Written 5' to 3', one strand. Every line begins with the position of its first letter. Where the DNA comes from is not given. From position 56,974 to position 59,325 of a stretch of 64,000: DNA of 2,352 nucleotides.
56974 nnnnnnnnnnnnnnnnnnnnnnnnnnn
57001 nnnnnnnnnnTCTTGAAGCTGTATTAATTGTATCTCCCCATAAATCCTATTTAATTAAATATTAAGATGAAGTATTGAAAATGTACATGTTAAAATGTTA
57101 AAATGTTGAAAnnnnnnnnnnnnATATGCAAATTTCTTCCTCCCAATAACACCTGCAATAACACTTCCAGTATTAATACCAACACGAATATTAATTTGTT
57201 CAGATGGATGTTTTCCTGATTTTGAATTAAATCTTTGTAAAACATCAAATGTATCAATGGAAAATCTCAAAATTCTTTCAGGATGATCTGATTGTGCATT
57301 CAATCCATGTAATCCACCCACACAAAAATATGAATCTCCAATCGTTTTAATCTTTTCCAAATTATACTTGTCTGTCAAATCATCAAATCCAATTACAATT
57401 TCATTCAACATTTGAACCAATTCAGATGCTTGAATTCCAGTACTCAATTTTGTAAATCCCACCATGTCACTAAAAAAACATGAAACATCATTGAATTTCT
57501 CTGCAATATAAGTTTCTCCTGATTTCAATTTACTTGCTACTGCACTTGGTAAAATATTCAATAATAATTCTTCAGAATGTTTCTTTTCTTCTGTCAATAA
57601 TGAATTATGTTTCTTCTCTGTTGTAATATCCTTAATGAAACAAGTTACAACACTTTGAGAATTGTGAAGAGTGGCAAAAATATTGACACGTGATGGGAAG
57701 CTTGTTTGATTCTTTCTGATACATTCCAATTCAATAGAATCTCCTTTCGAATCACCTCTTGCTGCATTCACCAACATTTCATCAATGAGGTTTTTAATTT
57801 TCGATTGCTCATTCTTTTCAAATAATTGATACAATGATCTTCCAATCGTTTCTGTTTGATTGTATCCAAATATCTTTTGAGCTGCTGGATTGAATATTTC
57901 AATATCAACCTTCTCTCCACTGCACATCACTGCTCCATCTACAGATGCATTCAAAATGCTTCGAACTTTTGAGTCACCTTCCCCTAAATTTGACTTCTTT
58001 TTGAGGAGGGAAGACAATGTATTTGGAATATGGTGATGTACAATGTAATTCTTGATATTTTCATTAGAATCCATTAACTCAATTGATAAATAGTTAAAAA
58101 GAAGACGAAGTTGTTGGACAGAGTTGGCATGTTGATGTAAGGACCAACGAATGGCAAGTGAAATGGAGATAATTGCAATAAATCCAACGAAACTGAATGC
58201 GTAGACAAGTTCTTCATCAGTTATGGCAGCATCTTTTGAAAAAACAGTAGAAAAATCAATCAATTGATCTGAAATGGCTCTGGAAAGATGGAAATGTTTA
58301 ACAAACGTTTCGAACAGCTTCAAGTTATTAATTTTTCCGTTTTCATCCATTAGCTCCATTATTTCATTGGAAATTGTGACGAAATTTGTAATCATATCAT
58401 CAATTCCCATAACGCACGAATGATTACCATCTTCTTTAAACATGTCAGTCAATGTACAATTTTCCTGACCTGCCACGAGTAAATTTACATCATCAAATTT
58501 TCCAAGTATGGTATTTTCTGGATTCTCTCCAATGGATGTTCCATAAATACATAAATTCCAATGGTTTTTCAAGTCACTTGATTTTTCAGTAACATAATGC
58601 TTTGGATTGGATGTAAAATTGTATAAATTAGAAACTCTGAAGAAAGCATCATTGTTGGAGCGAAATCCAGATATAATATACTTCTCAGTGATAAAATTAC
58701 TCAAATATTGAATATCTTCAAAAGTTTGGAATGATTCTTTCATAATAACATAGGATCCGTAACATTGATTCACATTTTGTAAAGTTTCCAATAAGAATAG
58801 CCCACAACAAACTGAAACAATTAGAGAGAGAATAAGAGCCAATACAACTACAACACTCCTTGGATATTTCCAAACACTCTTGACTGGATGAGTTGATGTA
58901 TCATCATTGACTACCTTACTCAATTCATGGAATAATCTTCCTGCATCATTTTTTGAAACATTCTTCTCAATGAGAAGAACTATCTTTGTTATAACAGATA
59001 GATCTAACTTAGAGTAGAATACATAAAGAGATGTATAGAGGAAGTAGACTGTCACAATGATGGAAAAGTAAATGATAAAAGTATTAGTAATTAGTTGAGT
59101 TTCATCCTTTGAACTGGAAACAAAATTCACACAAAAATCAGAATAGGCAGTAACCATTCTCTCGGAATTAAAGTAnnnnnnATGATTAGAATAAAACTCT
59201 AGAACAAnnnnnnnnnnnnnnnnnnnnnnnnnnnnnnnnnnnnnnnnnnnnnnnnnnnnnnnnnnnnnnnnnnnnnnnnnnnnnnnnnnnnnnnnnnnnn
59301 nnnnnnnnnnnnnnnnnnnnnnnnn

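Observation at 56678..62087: Possible ~1760-aa fusion of an unclassified multipass membrane domain with an ACG-like TM/sensor/PAS/class-III cyclase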

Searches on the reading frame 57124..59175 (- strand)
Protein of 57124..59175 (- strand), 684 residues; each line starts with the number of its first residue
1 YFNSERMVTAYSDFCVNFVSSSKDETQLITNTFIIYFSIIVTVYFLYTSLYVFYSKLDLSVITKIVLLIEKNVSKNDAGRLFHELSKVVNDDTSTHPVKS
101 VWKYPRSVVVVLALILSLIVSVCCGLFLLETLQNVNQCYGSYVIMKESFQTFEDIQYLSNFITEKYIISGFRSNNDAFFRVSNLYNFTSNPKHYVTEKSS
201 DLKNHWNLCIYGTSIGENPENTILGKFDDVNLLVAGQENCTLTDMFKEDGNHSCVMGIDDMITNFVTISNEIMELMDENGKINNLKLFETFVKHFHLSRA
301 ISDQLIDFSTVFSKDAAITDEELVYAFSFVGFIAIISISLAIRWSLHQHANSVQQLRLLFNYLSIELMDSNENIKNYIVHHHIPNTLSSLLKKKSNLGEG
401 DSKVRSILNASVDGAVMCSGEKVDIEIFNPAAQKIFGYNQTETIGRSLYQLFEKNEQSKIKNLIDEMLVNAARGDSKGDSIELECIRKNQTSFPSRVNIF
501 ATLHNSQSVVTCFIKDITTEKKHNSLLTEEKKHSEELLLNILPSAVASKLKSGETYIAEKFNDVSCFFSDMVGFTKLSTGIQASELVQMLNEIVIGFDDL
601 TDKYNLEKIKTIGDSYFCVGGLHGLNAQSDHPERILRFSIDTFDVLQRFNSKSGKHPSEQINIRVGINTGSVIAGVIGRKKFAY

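Call 67: predict_structure(alignment_id=A4)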
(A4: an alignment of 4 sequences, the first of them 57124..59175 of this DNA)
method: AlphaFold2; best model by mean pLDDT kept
length: 684 residues; sequences in the alignment: 4
mean_pLDDT: 49.4   pTM: 0.36
mean pLDDT of the five models: 49.4, 48.4, 47.5, 46.0, 42.5
residues with pLDDT >= 90: 0; 70-90: 65; 50-70: 275; < 50: 344
segments of 3 or more residues with pLDDT < 50: 1-3, 58-63, 83-104, 169-188, 279-281, 350-447, 474-477, 501-510, 518-684
pLDDT, mean of each block of 10 residues (from residue 1): 56 66 61 62 62 53 50 50 44 32 49 67 65 61 66 65 54 42 49 72 75 62 59 71 63 68 81 64 65 76 72 59 58 63 54 45 45 42 31 23 24 27 30 33 44 66 61 49 57 55 43 48 30 35 37 30 24 26 39 38 33 28 38 41 36 37 32 29 25
secondary structure, 60 per line:
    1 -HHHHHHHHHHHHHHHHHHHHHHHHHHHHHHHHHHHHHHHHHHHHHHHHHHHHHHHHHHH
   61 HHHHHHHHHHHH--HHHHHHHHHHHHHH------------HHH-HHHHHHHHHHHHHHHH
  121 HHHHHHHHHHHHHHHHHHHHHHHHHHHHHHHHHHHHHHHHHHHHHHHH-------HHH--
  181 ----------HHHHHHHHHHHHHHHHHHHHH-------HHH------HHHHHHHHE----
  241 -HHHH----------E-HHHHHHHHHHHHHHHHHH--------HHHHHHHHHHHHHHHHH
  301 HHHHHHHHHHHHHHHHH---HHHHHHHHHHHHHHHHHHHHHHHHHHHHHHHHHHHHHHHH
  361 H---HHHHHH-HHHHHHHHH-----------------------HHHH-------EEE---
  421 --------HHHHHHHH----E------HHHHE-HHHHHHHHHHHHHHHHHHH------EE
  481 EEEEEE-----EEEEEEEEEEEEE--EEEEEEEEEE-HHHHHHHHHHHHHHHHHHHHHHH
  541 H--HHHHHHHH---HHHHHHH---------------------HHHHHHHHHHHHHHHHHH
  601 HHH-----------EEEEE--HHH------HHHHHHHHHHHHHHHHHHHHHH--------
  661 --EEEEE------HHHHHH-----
elements in order (helices of 4 or more, strands of 3 or more residues): H2-72 H75-88 H105-168 H191-211 H228-235 H242-245 H258-275 H284-317 H321-361 H365-370 H372-380 H404-407 E415-417 H429-436 H448-451 H454-472 E479-486 E492-504 E507-516 H518-541 H544-551 H555-561 H583-603 E615-619 H631-652 E663-667 H674-679

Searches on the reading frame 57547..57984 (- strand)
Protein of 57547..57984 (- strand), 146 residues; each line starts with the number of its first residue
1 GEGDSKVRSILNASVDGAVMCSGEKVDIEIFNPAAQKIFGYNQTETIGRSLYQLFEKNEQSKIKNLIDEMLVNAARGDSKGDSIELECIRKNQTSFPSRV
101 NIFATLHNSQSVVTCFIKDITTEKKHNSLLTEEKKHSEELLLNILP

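Call 64: search_solved_structures(query=window:57547-57984:-, max_evalue=0.01, show_alignments=2)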
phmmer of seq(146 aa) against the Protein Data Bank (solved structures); distinct sequences matched with E-value up to 0.01: 13.
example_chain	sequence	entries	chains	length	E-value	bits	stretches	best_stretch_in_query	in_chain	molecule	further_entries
1y28_A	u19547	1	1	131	3.9e-07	33.6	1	5-130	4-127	Sensor protein fixL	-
1dp6_A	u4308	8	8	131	6.2e-07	32.9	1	5-130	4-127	FIXL PROTEIN | SENSOR PROTEIN FIXL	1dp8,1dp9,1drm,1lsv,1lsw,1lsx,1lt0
2cmn_A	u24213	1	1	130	6.7e-07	32.8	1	5-130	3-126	SENSOR PROTEIN FIXL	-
8js5_A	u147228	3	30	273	3e-06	30.7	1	5-132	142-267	Sensor protein FixL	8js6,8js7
1xj4_A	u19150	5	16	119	7.3e-05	26.2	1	18-129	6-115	Sensor protein fixL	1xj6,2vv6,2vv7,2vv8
1xj2_A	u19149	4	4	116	9.6e-05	25.8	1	20-129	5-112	Sensor protein fixL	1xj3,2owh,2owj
1d06_A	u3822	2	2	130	0.0002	24.8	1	4-121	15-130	nitrogen fixation regulatory protein fixL | FIXL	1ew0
1s66_L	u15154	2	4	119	0.00035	24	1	11-60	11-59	Hypothetical protein yddU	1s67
1v9y_A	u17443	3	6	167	0.00049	23.5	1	11-67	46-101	Heme pas sensor protein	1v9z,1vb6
9bgv_A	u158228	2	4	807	0.0027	21.1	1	12-93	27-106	Oxygen sensor protein DosP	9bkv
9clo_A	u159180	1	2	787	0.0031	20.9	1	14-93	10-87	Oxygen sensor protein DosP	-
9cdr_A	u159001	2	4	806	0.0037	20.7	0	12-61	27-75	Oxygen sensor protein DosP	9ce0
9cmf_A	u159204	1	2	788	0.0044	20.4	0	14-61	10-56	Oxygen sensor protein DosP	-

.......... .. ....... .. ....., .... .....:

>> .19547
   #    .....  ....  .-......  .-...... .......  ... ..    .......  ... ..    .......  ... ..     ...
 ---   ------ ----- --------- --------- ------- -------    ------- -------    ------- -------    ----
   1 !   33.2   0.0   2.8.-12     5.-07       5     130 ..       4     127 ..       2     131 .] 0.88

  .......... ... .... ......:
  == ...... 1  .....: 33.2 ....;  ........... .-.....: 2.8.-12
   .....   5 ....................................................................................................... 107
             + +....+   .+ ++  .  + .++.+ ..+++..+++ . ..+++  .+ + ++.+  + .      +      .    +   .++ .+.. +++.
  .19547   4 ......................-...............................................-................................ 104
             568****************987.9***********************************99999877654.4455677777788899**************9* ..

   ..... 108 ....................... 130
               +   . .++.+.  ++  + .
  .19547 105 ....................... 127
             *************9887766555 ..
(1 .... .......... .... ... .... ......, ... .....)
